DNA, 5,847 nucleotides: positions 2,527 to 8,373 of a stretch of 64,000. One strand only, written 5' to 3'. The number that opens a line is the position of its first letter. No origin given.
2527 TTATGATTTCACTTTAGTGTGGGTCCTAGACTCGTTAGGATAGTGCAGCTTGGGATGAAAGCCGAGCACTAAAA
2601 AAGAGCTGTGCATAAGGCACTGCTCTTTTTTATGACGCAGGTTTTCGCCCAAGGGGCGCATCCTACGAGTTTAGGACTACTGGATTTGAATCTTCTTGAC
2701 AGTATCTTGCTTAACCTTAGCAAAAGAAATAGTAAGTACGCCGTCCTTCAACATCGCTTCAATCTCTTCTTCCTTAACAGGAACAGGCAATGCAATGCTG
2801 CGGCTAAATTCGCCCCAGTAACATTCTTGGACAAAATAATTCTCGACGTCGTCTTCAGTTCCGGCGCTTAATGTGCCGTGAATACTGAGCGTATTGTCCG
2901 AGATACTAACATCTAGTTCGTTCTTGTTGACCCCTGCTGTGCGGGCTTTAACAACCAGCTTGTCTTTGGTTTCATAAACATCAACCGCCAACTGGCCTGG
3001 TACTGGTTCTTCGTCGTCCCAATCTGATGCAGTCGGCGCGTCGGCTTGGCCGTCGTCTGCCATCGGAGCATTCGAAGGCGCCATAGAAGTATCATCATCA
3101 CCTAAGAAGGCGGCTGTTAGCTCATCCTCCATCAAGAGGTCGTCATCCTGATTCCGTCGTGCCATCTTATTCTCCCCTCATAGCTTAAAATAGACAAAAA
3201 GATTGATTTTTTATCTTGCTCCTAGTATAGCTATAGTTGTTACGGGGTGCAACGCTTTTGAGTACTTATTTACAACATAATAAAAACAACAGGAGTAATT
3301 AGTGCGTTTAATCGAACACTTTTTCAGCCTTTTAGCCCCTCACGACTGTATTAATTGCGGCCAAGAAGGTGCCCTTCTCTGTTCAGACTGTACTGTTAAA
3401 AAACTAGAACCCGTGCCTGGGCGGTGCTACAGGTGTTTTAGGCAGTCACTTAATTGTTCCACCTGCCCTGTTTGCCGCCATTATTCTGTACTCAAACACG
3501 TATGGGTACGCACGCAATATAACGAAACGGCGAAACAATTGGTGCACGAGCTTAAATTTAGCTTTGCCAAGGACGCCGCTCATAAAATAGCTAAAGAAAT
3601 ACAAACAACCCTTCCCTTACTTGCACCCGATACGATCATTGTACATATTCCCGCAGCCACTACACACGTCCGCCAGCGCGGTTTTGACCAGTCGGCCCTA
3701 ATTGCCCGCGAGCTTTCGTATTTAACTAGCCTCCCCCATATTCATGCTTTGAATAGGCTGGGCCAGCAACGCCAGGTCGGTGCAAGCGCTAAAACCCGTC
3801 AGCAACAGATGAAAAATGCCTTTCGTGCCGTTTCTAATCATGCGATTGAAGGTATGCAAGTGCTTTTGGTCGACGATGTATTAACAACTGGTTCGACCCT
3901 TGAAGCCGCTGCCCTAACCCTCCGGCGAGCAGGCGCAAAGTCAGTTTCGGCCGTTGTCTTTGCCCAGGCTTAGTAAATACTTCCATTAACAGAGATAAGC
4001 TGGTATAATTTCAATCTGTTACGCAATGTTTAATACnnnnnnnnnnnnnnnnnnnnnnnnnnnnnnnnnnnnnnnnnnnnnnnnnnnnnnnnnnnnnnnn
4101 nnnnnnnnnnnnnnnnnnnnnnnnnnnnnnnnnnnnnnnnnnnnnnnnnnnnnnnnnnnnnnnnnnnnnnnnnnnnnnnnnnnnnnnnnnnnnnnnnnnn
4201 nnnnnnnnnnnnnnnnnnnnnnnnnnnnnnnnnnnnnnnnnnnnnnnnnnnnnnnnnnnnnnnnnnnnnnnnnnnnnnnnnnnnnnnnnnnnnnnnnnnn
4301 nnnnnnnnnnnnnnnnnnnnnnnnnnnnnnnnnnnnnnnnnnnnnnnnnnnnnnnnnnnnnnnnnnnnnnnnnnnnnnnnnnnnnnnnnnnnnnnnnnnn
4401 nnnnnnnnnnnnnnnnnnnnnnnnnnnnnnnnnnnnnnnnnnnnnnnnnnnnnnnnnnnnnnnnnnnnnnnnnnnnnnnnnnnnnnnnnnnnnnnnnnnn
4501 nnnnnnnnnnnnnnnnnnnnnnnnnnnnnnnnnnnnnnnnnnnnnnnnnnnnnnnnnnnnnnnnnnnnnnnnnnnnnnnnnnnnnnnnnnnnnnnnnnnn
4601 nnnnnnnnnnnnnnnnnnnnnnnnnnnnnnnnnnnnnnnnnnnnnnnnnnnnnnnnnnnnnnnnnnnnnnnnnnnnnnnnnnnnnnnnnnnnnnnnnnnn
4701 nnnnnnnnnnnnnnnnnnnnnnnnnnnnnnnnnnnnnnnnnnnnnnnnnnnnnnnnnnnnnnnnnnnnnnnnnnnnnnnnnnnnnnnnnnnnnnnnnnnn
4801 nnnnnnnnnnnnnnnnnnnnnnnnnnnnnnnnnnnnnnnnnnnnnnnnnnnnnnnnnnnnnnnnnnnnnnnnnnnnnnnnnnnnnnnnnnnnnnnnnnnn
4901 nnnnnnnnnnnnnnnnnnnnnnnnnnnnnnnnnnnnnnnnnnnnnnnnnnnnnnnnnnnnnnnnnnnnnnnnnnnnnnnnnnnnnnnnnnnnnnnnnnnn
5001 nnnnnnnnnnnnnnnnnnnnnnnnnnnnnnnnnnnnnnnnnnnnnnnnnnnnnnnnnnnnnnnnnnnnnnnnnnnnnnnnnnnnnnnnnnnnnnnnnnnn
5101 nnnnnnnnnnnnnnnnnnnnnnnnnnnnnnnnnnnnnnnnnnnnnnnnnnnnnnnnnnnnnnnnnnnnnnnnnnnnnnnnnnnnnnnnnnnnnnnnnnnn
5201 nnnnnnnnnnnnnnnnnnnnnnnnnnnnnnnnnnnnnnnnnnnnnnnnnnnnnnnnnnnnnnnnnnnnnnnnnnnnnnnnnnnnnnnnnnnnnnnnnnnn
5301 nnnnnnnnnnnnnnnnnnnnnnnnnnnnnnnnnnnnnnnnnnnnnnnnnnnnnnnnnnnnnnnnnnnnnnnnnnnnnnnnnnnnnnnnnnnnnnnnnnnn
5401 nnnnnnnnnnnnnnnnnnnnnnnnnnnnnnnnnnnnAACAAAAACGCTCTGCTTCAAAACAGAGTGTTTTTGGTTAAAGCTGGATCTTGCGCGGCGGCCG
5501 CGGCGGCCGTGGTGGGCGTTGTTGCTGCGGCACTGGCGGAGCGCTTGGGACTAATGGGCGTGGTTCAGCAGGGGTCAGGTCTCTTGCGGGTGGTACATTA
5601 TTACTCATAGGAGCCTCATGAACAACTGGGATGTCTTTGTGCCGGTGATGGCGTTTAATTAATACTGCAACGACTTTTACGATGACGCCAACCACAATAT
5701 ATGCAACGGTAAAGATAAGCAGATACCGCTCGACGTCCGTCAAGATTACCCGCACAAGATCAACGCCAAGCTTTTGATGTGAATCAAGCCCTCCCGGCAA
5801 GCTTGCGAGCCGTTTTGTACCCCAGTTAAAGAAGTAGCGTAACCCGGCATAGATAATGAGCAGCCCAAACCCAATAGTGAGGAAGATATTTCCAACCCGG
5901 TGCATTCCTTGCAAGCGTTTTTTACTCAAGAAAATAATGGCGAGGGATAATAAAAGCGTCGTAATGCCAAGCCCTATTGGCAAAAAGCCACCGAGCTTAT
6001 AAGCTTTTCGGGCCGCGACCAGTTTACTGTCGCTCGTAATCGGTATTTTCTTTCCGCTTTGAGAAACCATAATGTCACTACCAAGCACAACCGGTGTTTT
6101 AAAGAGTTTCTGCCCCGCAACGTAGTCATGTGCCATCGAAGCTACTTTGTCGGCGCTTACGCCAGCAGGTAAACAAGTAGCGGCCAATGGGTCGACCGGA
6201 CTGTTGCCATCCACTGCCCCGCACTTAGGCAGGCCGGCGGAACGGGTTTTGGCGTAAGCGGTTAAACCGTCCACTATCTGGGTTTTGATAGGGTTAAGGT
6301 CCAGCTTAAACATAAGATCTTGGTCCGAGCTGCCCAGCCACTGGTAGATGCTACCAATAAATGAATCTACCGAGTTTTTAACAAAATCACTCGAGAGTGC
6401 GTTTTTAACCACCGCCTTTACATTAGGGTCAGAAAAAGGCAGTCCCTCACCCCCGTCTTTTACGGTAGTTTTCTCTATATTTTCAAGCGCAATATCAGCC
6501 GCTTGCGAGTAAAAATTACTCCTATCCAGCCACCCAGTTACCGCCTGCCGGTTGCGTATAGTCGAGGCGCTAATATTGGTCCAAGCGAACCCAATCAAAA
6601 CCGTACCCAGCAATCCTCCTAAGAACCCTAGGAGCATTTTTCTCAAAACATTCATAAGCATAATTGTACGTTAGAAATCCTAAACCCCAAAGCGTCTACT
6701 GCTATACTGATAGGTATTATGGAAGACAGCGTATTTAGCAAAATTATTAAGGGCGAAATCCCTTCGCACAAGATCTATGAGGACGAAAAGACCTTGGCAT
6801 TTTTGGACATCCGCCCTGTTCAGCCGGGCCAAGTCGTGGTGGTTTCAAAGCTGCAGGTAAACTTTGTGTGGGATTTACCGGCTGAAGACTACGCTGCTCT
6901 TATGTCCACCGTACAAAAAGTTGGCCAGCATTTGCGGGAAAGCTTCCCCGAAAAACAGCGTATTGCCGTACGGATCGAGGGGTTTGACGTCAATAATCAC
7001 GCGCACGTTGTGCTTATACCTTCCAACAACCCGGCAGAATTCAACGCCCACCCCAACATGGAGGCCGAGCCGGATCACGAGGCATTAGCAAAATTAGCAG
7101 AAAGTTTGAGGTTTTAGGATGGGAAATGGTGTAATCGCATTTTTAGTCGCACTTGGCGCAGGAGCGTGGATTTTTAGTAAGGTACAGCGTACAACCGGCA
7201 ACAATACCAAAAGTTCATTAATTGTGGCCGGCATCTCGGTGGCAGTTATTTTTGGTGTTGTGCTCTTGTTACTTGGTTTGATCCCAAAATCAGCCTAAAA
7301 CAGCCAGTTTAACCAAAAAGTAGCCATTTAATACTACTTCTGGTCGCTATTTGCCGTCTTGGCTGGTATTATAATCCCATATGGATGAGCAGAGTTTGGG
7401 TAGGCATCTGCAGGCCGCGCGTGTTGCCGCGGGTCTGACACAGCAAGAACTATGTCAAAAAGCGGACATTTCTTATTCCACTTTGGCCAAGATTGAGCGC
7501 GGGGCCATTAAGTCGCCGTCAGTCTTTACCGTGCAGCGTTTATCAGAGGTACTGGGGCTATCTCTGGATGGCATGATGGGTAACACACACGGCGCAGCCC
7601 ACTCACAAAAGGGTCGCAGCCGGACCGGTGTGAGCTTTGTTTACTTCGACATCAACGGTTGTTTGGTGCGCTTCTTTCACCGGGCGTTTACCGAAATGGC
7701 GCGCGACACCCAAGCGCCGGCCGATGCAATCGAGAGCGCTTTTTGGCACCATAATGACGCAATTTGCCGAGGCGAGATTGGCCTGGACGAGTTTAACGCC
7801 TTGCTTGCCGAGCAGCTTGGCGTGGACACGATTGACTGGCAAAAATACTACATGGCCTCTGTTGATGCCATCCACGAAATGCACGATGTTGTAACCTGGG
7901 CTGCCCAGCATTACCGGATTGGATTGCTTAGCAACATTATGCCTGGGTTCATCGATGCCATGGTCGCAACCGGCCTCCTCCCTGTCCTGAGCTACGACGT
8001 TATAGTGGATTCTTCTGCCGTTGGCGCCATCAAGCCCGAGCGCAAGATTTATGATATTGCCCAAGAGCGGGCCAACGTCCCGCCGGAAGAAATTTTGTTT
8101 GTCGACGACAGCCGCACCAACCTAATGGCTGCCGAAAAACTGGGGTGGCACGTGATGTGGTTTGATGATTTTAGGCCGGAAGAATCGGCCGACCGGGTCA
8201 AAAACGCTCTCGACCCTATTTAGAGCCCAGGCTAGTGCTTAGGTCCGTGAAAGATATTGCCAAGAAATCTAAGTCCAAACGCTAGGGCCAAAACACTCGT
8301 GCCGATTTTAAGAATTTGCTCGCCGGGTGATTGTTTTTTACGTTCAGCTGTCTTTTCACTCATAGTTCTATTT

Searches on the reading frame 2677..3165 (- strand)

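Call 10: search_protein_families(library=pfam, proteins=[window:2677-3165:-], max_evalue=0.01)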
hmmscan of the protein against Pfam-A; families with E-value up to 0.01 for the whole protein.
window:2677-3165:- (162 aa): 2 families
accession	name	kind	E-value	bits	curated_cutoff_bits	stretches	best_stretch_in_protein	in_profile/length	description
PF00011.27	HSP20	-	1.2e-19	70.7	20.8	1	63-162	2-102/102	Hsp20/alpha crystallin family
PF17886.7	ArsA_HSP20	-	6.4e-07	29.3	22.5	1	68-148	2-63/63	HSP20-like domain found in ArsA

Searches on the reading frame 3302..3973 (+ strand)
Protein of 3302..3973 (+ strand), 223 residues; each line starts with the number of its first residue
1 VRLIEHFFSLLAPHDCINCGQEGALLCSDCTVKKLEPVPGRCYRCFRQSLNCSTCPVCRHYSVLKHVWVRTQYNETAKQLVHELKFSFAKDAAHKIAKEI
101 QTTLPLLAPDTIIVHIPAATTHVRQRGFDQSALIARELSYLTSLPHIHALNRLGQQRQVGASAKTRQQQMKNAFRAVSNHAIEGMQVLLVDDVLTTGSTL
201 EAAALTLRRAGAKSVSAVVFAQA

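Call 10: search_protein_families(library=pfam, proteins=[window:3302-3973:+], max_evalue=0.01)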
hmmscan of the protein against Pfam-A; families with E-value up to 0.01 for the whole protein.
window:3302-3973:+ (223 aa): 4 families
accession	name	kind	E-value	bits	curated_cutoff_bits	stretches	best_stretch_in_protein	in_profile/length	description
PF00156.33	Pribosyltran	-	8.6e-10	38.6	26.3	1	173-221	79-124/158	Phosphoribosyl transferase domain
PF04981.18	NMD3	-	0.00015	21.8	24.9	1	16-92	1-79/243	NMD3 family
PF14681.12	UPRTase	-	0.0025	17.8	27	1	165-215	102-151/206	Uracil phosphoribosyltransferase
PF15610.12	PRTase_3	-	0.0056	16.5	28.7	1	77-213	34-165/264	PRTase ComF-like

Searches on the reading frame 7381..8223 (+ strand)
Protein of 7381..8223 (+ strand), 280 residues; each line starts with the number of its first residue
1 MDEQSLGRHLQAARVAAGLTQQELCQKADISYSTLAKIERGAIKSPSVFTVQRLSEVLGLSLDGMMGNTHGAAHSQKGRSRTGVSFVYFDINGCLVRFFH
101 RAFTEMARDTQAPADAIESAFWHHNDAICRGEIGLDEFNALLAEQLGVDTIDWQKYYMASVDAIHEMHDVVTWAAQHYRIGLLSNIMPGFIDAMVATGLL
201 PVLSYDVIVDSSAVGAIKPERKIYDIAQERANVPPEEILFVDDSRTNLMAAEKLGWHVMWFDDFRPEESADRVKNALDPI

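Call 10: search_protein_families(library=pfam, proteins=[window:7381-8223:+], max_evalue=0.01)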
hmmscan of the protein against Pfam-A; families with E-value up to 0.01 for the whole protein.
window:7381-8223:+ (280 aa): 8 families
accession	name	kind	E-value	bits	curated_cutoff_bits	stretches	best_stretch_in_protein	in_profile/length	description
PF01381.28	HTH_3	-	3.1e-15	56.4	23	1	10-63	1-53/55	Helix-turn-helix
PF13560.12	HTH_31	-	2.6e-12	47.3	27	1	6-62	2-58/64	Helix-turn-helix domain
PF00702.32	Hydrolase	-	2.5e-09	38.2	26.4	1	88-255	5-191/191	haloacid dehalogenase-like hydrolase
PF13419.12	HAD_2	-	1.6e-07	32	23.8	1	159-260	75-177/178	Haloacid dehalogenase-like hydrolase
PF12844.13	HTH_19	-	0.00012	22.4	30.2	1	7-63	1-56/64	Helix-turn-helix domain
PF13242.12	Hydrolase_like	-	0.00018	21.8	22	1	218-259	4-46/75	HAD-hyrolase-like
PF13443.12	HTH_26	-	0.00028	21.5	22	1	16-62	8-54/63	Cro/C1-type HTH DNA-binding domain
PF13413.12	HTH_25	-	0.0026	18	24.6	1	10-44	2-36/62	Helix-turn-helix domain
